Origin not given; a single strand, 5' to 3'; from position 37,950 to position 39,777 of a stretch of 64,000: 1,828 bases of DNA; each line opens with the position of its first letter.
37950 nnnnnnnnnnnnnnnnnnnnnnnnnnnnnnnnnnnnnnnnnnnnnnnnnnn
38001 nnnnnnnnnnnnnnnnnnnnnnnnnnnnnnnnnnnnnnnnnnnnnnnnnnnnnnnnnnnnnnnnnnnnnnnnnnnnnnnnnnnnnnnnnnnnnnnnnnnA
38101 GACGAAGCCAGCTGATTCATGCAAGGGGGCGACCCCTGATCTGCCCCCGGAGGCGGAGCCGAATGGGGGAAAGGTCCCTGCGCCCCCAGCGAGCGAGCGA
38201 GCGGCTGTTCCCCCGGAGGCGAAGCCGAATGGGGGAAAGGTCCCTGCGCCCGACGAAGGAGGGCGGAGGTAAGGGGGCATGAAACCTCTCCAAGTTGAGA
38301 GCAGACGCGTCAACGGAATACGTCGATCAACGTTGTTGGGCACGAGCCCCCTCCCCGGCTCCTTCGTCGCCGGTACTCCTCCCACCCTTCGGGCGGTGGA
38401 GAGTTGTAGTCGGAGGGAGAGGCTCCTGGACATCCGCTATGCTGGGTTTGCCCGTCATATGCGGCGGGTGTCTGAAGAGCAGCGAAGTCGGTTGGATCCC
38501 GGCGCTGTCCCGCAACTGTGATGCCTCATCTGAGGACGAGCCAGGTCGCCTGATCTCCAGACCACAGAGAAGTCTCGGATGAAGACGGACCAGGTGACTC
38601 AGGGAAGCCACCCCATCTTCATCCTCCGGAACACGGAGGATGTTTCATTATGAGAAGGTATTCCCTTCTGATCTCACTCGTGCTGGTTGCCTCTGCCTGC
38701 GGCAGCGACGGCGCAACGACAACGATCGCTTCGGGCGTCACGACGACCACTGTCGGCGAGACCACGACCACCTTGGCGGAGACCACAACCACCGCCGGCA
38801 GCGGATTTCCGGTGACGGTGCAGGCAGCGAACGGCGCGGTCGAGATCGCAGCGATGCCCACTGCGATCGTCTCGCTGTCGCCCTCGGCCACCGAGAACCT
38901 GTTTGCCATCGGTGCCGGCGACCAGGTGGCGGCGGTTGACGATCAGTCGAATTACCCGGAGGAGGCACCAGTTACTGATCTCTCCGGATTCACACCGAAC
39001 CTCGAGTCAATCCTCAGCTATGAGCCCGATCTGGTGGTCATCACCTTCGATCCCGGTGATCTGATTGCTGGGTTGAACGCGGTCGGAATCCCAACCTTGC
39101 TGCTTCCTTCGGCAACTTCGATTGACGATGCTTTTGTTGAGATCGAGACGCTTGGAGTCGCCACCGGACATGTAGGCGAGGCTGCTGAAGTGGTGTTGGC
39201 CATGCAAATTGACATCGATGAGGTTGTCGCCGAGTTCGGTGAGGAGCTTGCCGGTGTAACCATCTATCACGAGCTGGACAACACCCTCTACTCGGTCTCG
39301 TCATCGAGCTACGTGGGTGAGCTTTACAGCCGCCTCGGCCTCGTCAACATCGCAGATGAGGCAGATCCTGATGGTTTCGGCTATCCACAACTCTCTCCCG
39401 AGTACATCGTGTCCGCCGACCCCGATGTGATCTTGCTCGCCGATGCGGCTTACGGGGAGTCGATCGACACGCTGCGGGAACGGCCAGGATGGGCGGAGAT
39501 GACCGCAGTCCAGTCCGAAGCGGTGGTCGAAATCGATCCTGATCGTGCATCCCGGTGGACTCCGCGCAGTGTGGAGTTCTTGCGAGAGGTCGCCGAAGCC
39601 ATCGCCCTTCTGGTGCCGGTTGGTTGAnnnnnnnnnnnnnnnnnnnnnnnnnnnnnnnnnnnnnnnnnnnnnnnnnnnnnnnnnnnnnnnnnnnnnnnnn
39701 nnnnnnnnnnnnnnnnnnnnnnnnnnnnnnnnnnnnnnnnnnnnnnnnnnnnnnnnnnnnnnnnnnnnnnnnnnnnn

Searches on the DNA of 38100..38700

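Call 69: search_rna_families(source=window, start=38100, end=38700, threshold=evalue, max_evalue=1)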
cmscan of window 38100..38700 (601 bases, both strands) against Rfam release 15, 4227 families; matches with E-value up to 1: 1.
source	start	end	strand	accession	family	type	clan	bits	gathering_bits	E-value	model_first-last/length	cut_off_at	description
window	38434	38567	+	RF00174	Cobalamin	Cis-reg; riboswitch;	CL00101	29.6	31.5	1.1e-05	1-189/189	no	Cobalamin riboswitch aptamer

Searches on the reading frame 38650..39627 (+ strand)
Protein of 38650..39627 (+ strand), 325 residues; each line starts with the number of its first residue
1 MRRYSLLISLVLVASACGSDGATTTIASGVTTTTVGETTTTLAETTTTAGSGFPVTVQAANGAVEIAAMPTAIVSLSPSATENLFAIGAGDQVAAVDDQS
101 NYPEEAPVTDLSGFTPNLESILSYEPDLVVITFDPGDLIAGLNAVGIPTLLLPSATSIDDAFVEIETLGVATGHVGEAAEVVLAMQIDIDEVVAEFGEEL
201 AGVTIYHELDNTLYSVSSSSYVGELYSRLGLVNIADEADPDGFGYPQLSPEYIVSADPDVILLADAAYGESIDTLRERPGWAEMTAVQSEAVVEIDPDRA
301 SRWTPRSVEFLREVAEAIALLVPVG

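Call 68: search_protein_families(library=pfam, proteins=[window:38650-39627:+], max_evalue=0.00001)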
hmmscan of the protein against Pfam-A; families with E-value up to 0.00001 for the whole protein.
window:38650-39627:+ (325 aa): 1 family
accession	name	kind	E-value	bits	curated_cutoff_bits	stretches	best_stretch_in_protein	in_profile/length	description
PF01497.23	Peripla_BP_2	-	4e-30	105.4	27.5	1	73-298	1-234/235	Periplasmic binding protein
